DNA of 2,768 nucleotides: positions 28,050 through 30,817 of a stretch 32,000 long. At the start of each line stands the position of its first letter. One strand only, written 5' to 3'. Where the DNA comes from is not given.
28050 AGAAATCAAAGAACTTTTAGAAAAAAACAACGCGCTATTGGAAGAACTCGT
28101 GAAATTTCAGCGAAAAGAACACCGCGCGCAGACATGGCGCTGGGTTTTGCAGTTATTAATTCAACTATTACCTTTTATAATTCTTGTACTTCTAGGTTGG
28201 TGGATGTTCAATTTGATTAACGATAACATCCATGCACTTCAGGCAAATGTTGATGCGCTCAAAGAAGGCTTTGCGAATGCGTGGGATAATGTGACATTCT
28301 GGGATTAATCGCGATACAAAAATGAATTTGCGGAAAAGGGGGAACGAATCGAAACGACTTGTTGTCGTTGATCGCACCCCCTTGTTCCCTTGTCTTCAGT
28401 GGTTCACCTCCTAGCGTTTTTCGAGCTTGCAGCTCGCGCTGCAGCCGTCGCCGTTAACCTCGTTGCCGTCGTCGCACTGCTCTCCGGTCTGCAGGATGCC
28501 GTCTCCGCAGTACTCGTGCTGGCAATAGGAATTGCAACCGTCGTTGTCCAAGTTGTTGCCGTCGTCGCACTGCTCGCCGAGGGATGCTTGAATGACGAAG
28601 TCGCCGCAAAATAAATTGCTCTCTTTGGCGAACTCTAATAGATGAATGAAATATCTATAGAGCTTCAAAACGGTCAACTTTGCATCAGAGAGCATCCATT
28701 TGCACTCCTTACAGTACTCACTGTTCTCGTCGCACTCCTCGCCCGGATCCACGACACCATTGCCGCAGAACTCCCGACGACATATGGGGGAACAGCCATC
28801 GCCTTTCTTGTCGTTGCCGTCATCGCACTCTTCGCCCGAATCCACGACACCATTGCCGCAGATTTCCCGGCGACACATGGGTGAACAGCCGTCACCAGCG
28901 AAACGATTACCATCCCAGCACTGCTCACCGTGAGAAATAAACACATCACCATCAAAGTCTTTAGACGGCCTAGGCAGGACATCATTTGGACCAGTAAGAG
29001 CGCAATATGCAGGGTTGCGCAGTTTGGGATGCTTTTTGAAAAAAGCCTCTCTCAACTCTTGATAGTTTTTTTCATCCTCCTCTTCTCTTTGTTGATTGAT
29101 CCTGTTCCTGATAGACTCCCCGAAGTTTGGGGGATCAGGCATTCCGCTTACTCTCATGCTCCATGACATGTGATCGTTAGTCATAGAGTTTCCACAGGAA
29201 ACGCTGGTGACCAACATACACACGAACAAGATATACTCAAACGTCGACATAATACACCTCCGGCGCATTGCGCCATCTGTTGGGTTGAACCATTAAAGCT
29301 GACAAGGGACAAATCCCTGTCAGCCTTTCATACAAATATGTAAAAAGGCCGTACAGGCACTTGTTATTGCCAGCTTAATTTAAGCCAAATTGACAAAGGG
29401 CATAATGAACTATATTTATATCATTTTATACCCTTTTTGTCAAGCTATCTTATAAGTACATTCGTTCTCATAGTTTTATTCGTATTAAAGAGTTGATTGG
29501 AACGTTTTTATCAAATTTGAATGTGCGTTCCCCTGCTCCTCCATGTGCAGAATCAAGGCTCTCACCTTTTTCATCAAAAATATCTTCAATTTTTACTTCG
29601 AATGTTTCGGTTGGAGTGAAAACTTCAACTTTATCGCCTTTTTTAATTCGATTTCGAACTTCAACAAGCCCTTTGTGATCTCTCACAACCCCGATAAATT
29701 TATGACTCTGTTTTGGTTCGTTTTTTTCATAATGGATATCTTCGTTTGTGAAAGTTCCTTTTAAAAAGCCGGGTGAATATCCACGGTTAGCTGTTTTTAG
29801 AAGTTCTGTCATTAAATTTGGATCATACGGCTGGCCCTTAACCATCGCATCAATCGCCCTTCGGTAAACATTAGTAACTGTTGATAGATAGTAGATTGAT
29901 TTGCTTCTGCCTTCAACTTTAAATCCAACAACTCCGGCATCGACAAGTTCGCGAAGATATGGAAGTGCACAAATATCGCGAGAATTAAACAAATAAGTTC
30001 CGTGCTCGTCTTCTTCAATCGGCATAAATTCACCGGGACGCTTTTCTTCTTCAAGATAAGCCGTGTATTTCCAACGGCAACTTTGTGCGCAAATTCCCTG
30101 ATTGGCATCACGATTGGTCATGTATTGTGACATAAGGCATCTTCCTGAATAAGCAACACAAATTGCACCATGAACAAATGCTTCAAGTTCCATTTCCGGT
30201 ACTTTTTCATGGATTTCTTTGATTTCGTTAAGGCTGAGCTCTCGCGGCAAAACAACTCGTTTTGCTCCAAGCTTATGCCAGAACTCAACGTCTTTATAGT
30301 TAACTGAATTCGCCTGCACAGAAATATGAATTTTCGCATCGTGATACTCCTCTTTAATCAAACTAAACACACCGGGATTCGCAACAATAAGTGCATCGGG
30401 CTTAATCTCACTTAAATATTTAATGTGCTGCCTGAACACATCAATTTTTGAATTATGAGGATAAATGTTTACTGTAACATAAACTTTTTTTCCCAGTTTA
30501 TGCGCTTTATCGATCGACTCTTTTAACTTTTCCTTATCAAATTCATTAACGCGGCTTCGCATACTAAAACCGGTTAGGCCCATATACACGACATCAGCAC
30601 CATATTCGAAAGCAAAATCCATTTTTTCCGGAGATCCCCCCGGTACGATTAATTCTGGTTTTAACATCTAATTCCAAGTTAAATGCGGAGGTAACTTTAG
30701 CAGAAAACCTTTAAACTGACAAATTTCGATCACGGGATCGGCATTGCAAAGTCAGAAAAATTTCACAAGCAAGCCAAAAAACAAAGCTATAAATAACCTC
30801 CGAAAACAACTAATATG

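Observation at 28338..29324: GC-rich foreign-looking gene: lipoprotein made of Myxococcus-type cysteine-rich repeats in an AT-rich genome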

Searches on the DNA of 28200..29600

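Call 54: search_rna_families(source=window, start=28200, end=29600, threshold=evalue, max_evalue=1)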
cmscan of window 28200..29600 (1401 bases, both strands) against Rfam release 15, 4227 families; matches with E-value up to 1: 1.
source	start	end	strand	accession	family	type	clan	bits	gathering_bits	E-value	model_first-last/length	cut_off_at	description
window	29044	29082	-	RF01306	sR52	Gene; snRNA; snoRNA; CD-box;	-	17.5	50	0.77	1-60/60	no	Small nucleolar RNA sR52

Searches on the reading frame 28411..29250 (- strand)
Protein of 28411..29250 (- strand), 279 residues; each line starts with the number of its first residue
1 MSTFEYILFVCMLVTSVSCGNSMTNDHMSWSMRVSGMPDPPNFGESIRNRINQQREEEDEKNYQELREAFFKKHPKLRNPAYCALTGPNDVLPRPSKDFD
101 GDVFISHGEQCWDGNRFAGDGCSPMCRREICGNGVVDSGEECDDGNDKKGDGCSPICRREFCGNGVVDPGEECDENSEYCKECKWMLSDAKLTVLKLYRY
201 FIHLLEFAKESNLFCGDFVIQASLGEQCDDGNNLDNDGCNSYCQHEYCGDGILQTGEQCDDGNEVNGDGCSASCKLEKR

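Call 4: search_protein_families(library=pfam, proteins=[window:28411-29250:-], max_evalue=1)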
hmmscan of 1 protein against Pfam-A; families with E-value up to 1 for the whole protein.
window:28411-29250:- (279 aa): 3 families
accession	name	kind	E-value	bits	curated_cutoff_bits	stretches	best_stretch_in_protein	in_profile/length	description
PF13948.11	DUF4215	-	5.3e-24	84.7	27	5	240-275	14-47/47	Domain of unknown function (DUF4215)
PF16330.10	MukB_hinge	-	0.25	11.5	27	1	30-68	122-160/167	MukB hinge domain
PF06542.16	PHA-1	-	0.25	10.6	26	1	166-208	21-64/405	Regulator protein PHA-1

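Call 5: search_protein_families(library=ncbifam, proteins=[window:28411-29250:-], max_evalue=1)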
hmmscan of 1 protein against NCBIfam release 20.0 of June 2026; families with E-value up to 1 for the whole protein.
window:28411-29250:- (279 aa): 1 family
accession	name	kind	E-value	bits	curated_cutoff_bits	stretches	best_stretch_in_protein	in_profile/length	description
TIGR02232.1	myxo_disulf_rpt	repeat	3.8e-44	148.2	20.8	5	246-278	2-34/38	cysteine-rich acidic repeat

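Call 22: find_homologous_proteins(query=window:28411-29250:-, max_evalue=0.00001)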
Query window:28411-29250:- (279 aa): 4709 proteins with E <= 0.00001 among 8000 candidates; the best 120 are listed.
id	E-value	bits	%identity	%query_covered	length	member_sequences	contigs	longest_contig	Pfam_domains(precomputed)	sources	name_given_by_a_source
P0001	6.7e-195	664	100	100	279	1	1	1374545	PF13948.12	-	-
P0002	3.1e-84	301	49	62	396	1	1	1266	PF13948.12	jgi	-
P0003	1.3e-78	283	39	65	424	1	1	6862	PF13948.12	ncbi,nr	ncbi:MAG: DUF4215 domain-containing protein, partial [Bdellovibrionales bacterium]|nr:DUF4215 domain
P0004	1.0e-70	257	44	67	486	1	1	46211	PF13948.12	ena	-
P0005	6.5e-62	228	45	63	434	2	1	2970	PF13948.12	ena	-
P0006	3.0e-61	226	38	56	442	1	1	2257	PF13948.12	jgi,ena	-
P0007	3.9e-61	225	46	64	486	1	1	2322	PF13948.12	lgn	-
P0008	4.7e-60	222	47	64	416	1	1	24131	PF13948.12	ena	-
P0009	9.8e-60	221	45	63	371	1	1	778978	PF13948.12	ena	-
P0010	3.2e-58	216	45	64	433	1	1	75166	PF13948.12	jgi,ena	-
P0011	3.6e-58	215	43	68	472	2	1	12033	PF13948.12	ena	-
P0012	1.1e-57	214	35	78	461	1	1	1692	PF13948.12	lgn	-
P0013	2.3e-57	213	38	61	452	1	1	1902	PF13948.12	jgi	jgi:cysteine-rich repeat protein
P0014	4.2e-57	212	48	63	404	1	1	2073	PF13948.12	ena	-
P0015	4.9e-57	212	45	67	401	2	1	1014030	PF13948.12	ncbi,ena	-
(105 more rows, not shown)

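Call 40: search_solved_structures(query=window:28411-29250:-, max_evalue=0.01, show_alignments=1)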
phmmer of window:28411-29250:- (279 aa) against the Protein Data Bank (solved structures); distinct sequences matched with E-value up to 0.01: 0.

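Call 47: find_related_loci(query=window:28411-29250:-, collection=viral_contigs, flank=3000)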
Query window:28411-29250:- (279 aa) in viral_contigs; peptide patterns used: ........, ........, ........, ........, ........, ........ (x = any residue, [..] = any of these).
5 stretches matched a pattern, but none encodes a relative of the query by tblastn (E <= 1e-3).

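Call 93: predict_structure(alignment_id=A7)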
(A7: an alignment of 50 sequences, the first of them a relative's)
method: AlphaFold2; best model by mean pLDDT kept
length: 279 residues; sequences in the alignment: 50
mean_pLDDT: 71.2   pTM: 0.28
mean pLDDT of the five models: 71.2, 68.7, 68.0, 65.8, 65.5
residues with pLDDT >= 90: 43; 70-90: 122; 50-70: 58; < 50: 56
segments of 3 or more residues with pLDDT < 50: 19-37, 79-103, 181-187
pLDDT, mean of each block of 10 residues (from residue 1): 75 67 40 46 76 82 86 70 39 36 49 62 69 89 88 87 72 58 47 74 75 81 92 86 86 88 88 87
secondary structure, 60 per line:
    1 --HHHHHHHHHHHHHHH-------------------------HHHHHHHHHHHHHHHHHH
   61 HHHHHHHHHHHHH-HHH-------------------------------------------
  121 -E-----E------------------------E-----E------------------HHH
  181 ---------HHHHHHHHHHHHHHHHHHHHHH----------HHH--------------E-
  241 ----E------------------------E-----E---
elements in order: H3-17 H43-73 H190-211

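Call 95: fold_search(model_id=the predicted structure, library=pdb)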
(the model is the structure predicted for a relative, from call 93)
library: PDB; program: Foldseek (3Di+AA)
matches with E <= 10: 11; with E <= 0.001: 0
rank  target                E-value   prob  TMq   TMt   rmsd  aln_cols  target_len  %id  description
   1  7ufg_A                2.5e-01  0.72  0.13  0.04   9.3        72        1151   33  Cryo-EM structure of PAPP-A in complex with IGFBP5 (released 2022-09-28)
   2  8a7e_C                2.6e-01  0.99  0.11  0.02   1.3        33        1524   67  PAPP-A dimer in complex with its inhibitor STC2 (released 2022-11-02)
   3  8a7d_C                3.6e-01  0.99  0.11  0.03   0.8        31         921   52  Partial dimer complex of PAPP-A and its inhibitor STC2 (released 2022-11-02)
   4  8d8o_B                4.3e-01  0.66  0.12  0.04   6.3        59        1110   36  Cryo-EM structure of substrate unbound PAPP-A (released 2022-09-28)
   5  8hgg_C                4.6e-01  0.97  0.11  0.02   1.3        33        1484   67  Structure of 2:2 PAPP-A.ProMBP complex (released 2023-01-11)
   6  7y5n_C                5.2e-01  0.92  0.11  0.03   2.6        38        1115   58  Structure of 1:1 PAPP-A.ProMBP complex(half map) (released 2023-01-11)
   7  7ufg_B                5.6e-01  0.60  0.13  0.03   9.5        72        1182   35  Cryo-EM structure of PAPP-A in complex with IGFBP5 (released 2022-09-28)
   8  7y5q_B                7.6e-01  0.93  0.11  0.03   1.0        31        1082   52  Structure of 1:1 PAPP-A.STC2 complex(half map) (released 2023-01-11)
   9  8sl1_A                8.6e-01  0.97  0.11  0.04   0.9        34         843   59  Cryo-EM structure of PAPP-A2 (released 2023-11-08)
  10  8d8o_A                2.2e+00  0.44  0.07  0.05   8.9        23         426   65  Cryo-EM structure of substrate unbound PAPP-A (released 2022-09-28)
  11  5y2z_G                2.7e+00  0.28  0.10  0.06   3.0        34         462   38  Crystal structure of human LGI1 EPTP-ADAM22 complex (released 2018-05-02)

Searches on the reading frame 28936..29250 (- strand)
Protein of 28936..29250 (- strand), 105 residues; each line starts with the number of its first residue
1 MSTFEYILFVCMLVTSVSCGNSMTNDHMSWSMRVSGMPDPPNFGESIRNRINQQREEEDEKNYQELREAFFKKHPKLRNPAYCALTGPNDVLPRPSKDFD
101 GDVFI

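Call 44: search_protein_representatives(protein=window:28936-29250:-)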
Query: 105 residues. Proteins with E-value up to 0.001 (for the whole library): 1; up to 1e-10: 1; up to 1e-30: 1. The best 1 are listed.
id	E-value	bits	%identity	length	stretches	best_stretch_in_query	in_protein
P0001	1.2e-66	237.8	100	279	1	1-105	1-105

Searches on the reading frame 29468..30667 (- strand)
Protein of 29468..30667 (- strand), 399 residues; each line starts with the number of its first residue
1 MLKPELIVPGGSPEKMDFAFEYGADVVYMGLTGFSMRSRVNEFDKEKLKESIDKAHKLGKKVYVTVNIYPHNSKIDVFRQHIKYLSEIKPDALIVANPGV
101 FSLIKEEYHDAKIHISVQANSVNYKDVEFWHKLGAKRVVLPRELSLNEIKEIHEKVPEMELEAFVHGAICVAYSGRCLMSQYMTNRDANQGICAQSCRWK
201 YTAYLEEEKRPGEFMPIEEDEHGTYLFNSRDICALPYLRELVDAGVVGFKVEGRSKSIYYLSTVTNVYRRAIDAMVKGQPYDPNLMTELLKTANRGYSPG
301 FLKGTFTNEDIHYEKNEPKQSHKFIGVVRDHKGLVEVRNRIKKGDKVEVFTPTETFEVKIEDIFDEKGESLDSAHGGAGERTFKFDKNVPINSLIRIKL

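Call 46: find_related_loci(query=window:29468-30667:-, collection=genome_contigs, flank=3500)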
Query window:29468-30667:- (399 aa) in genome_contigs; peptide patterns used: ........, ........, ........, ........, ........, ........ (x = any residue, [..] = any of these).
227 stretches matched a pattern; 146 encode a relative of the query (tblastn E <= 1e-3); the best 80 are kept; 79 distinct loci.
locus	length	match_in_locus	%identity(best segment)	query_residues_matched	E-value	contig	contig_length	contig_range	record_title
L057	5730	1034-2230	86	1-399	0e+0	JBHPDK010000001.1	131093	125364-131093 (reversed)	Patescibacteria group bacterium isolate SAG AM-311-A13 NODE_1_length_131093_cov_32.765312, whole genome shotgun sequence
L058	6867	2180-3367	80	1-398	0e+0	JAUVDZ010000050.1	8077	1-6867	MAG: Candidatus Peregrinibacteria bacterium isolate CSMAG_310 CSMAG_310_k141_1847076_length_8077_cov_6.0000, whole genom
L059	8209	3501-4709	72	1-396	0e+0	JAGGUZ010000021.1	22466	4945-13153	MAG: bacterium isolate AUK087 PB_MBMC_041_c_000000000008, whole genome shotgun sequence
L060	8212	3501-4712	71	3-396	0e+0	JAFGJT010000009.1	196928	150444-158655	MAG: Candidatus Peregrinibacteria bacterium isolate Zod_Metabat.293 k87_6013803, whole genome shotgun sequence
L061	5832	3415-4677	55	3-399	7e-159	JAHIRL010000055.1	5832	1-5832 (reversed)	MAG: Patescibacteria group bacterium isolate MM_PC_MetaG.mb.124 MM_PC_MetaG.mb.124_k141_582142, whole genome shotgun seq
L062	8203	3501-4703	55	1-398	2e-153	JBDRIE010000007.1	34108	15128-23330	MAG: Nitrospirota bacterium isolate MEGAHIT-group-1.569 k141_7130434, whole genome shotgun sequence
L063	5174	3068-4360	52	3-396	2e-148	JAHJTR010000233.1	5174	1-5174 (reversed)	MAG: Patescibacteria group bacterium isolate OS_PC_MetaG.mb.61 OS_PC_MetaG.mb.61_k141_736077, whole genome shotgun seque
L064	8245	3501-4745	54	4-397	4e-145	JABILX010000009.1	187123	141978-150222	MAG: Candidatus Peregrinibacteria bacterium isolate SI054_bin82 k141_568481, whole genome shotgun sequence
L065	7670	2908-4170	52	1-398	5e-153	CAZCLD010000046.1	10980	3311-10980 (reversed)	MAG TPA_asm: uncultured Candidatus Peribacteria bacterium isolate SRP077602_co2_303 genome assembly, contig: NODE_9027_l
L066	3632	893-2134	54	5-397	4e-145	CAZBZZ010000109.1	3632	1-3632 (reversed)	MAG TPA_asm: uncultured Candidatus Peribacteria bacterium isolate SRP077602_co5_130 genome assembly, contig: NODE_88943_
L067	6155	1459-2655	91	1-399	0e+0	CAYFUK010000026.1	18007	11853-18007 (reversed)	MAG TPA_asm: uncultured Candidatus Peribacteria bacterium isolate ERP107533_co1_54 genome assembly, contig: NODE_2340_le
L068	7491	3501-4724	54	11-396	3e-140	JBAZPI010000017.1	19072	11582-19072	MAG: Candidatus Gracilibacteria bacterium isolate SO_2017_SWC_26 scaffold_2447_c1_LP-4_2017, whole genome shotgun sequen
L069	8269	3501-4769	44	3-399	9e-121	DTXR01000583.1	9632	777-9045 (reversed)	MAG TPA_asm: Chromatiaceae bacterium isolate UWMA-0197 k99_3087933, whole genome shotgun sequence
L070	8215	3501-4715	45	5-399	8e-120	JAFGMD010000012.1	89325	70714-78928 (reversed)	MAG: Candidatus Falkowbacteria bacterium isolate Zod_Metabat.442 k87_4205825, whole genome shotgun sequence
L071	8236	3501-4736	45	4-395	9e-119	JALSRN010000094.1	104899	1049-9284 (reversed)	MAG: Sedimenticola sp. isolate 356-308_metabat1_scaf2bin.072 356-308_scaffold_88_c1, whole genome shotgun sequence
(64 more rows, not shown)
